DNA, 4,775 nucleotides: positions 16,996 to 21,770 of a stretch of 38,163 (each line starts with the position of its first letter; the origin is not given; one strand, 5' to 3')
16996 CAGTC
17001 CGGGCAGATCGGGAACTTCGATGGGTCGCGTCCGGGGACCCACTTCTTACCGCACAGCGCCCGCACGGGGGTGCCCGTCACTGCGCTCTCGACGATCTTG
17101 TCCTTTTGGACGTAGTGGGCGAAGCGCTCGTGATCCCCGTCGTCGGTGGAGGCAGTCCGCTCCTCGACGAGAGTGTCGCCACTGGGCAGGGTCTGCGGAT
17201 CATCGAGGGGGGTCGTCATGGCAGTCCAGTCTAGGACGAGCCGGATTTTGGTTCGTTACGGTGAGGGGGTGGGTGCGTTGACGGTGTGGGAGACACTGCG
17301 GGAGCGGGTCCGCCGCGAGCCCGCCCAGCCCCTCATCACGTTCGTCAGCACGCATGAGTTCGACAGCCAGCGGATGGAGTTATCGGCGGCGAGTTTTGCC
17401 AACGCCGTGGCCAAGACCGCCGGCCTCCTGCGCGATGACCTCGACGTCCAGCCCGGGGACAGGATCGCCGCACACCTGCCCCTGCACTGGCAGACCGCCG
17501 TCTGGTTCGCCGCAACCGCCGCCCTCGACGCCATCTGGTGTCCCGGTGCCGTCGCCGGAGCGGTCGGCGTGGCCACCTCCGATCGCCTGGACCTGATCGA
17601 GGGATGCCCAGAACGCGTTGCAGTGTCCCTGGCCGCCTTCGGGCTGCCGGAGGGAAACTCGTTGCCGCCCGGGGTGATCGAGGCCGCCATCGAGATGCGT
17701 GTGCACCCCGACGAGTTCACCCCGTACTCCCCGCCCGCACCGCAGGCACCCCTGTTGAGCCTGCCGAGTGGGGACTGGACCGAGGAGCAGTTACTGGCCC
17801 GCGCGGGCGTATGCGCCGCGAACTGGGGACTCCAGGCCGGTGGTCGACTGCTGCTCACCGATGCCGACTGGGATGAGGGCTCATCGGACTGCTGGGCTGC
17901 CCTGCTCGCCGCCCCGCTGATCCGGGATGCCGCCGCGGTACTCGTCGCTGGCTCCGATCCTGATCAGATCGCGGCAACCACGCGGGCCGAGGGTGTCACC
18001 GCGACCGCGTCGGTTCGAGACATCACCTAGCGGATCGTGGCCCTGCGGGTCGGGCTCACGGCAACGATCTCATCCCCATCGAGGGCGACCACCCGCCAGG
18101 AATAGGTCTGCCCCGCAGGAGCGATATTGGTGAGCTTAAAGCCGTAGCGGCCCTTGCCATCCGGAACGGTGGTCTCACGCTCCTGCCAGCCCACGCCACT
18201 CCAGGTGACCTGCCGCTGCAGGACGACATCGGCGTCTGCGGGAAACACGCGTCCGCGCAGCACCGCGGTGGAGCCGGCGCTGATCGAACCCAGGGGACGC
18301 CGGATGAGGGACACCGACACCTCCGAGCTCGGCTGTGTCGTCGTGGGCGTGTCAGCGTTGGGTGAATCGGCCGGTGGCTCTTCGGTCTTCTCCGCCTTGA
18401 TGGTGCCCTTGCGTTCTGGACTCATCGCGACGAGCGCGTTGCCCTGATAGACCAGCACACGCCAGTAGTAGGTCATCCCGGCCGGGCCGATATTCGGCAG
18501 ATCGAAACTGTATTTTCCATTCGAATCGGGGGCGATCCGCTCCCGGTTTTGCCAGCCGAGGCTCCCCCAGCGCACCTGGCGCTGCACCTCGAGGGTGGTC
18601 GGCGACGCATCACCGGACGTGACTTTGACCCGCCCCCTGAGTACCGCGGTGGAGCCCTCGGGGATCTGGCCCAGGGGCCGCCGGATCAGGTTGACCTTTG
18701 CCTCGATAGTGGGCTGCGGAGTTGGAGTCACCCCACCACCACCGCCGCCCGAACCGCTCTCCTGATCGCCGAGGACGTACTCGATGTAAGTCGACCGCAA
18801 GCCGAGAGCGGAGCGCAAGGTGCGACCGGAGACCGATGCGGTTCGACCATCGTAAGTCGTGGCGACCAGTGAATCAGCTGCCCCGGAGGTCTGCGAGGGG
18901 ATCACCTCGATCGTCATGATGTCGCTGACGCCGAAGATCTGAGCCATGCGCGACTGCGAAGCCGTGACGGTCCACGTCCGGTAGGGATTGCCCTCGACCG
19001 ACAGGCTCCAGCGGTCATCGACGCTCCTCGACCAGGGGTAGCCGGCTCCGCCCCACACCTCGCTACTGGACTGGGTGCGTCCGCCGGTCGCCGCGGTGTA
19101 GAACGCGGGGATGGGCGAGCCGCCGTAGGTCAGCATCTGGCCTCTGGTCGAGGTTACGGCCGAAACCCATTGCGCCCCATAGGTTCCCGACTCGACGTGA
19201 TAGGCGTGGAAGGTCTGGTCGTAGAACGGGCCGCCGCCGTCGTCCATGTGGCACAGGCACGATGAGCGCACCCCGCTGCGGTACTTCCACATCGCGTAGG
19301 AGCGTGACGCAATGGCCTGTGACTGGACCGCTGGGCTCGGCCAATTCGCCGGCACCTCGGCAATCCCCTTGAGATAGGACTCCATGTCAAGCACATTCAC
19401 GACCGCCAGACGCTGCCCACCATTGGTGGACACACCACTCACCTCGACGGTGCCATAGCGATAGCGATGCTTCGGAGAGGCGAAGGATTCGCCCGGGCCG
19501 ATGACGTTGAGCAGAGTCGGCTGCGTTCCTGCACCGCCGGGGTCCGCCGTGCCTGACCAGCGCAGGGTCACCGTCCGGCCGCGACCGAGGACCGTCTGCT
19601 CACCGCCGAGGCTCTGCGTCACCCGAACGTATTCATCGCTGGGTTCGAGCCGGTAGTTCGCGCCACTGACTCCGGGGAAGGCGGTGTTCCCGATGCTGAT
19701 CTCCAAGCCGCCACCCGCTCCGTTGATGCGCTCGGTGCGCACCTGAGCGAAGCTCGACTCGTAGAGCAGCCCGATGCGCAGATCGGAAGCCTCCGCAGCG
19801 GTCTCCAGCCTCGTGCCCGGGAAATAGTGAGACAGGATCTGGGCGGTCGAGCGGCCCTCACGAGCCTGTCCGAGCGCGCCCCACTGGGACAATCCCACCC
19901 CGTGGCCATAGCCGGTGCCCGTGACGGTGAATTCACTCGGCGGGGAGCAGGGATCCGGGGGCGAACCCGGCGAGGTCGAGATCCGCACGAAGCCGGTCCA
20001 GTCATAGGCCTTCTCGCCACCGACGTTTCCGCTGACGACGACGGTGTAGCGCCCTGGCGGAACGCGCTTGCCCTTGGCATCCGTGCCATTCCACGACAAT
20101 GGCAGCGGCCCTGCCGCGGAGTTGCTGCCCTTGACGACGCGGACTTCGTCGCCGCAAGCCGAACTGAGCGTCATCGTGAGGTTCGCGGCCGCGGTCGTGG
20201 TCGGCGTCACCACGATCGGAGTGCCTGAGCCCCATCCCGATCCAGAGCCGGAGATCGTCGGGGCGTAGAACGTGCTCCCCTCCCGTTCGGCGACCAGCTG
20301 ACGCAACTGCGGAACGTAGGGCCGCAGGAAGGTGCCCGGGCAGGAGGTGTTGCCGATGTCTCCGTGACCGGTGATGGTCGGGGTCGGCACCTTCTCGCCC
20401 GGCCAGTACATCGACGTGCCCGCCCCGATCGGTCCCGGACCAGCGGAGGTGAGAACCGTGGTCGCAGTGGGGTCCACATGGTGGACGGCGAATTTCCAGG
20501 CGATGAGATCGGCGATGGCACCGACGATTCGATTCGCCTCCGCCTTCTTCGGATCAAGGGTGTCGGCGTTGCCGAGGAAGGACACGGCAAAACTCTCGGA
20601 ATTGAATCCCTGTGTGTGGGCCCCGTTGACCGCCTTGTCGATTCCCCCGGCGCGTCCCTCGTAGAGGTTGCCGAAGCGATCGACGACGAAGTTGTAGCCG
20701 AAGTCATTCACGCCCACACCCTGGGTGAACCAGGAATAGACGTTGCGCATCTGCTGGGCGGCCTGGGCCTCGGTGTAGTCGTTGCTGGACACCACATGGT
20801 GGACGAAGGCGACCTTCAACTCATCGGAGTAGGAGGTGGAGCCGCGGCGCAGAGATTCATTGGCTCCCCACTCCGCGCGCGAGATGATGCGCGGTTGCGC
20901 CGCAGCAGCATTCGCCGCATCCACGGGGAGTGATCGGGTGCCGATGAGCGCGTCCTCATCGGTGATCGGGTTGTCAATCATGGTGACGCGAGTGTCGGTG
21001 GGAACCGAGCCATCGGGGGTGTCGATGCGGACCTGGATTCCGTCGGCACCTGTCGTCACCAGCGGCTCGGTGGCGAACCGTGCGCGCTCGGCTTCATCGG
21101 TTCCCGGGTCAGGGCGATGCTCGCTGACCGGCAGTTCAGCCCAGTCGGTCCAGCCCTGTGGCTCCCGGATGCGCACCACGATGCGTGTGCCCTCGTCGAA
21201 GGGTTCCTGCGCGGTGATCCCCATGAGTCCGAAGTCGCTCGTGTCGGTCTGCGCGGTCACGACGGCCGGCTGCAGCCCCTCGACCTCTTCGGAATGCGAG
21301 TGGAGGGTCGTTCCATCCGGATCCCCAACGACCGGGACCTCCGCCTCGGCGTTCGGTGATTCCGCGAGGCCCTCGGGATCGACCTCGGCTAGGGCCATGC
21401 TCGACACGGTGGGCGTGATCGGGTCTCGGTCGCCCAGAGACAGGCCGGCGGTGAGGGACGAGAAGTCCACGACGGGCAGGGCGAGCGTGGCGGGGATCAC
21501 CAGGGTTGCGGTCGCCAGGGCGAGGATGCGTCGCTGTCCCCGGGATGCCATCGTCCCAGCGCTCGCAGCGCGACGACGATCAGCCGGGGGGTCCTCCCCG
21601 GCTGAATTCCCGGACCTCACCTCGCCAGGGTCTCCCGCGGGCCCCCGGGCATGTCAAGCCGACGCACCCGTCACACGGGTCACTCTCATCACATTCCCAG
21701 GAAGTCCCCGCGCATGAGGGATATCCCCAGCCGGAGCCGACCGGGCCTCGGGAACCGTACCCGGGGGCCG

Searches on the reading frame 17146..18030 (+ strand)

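Call 10: search_protein_families(library=pfam, proteins=[window:17146-18030:+], max_evalue=0.001)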
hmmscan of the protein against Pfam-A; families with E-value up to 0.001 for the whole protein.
window:17146-18030:+ (294 aa): 1 family
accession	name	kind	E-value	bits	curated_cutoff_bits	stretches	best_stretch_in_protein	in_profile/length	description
PF00501.34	AMP-binding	-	4.4e-05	22.9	29.9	1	52-133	2-75/384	AMP-binding enzyme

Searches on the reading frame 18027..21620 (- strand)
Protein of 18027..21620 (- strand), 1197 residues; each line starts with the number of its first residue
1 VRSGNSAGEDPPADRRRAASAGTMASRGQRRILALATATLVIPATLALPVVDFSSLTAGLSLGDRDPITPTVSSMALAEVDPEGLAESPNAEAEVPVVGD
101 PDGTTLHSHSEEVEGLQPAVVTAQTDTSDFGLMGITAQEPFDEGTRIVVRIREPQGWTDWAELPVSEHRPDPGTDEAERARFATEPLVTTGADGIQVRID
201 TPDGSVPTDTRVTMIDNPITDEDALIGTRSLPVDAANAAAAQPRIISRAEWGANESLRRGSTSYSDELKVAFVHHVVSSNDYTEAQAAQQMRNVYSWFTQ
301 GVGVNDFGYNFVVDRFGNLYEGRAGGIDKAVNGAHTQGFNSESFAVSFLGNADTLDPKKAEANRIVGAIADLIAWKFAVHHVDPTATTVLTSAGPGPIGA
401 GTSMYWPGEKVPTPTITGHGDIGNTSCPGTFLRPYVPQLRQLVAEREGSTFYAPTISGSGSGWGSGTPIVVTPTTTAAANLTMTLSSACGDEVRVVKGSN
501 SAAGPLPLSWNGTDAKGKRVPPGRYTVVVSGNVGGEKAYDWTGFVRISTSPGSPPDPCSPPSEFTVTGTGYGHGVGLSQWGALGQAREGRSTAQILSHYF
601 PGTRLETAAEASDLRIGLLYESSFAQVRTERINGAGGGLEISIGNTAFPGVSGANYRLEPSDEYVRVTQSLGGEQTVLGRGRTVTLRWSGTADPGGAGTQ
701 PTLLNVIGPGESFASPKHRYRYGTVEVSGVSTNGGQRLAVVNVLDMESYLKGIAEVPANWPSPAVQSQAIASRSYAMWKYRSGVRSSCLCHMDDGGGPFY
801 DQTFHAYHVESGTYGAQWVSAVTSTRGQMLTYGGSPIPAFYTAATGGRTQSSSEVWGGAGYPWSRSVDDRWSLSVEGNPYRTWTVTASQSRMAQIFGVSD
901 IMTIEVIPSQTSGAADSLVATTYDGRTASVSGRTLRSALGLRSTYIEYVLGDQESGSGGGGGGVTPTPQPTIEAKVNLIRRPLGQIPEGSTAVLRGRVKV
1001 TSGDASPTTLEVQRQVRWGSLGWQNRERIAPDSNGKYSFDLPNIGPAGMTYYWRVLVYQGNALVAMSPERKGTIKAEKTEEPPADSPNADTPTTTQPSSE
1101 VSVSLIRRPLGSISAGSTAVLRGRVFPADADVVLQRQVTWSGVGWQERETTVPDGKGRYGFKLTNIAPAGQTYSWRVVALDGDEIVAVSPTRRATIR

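Call 10: search_protein_families(library=pfam, proteins=[window:18027-21620:-], max_evalue=0.001)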
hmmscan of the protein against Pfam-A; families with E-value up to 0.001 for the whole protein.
window:18027-21620:- (1197 aa): 3 families
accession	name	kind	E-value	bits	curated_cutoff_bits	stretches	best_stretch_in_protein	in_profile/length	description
PF08486.15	SpoIID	-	1.8e-12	48.2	23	1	736-832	3-97/97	Stage II sporulation protein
PF13860.13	FlgD_ig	-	4.6e-11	43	27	1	465-532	8-76/79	FlgD Ig-like domain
PF01510.30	Amidase_2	-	2.3e-10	41.4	26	1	269-429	6-130/131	N-acetylmuramoyl-L-alanine amidase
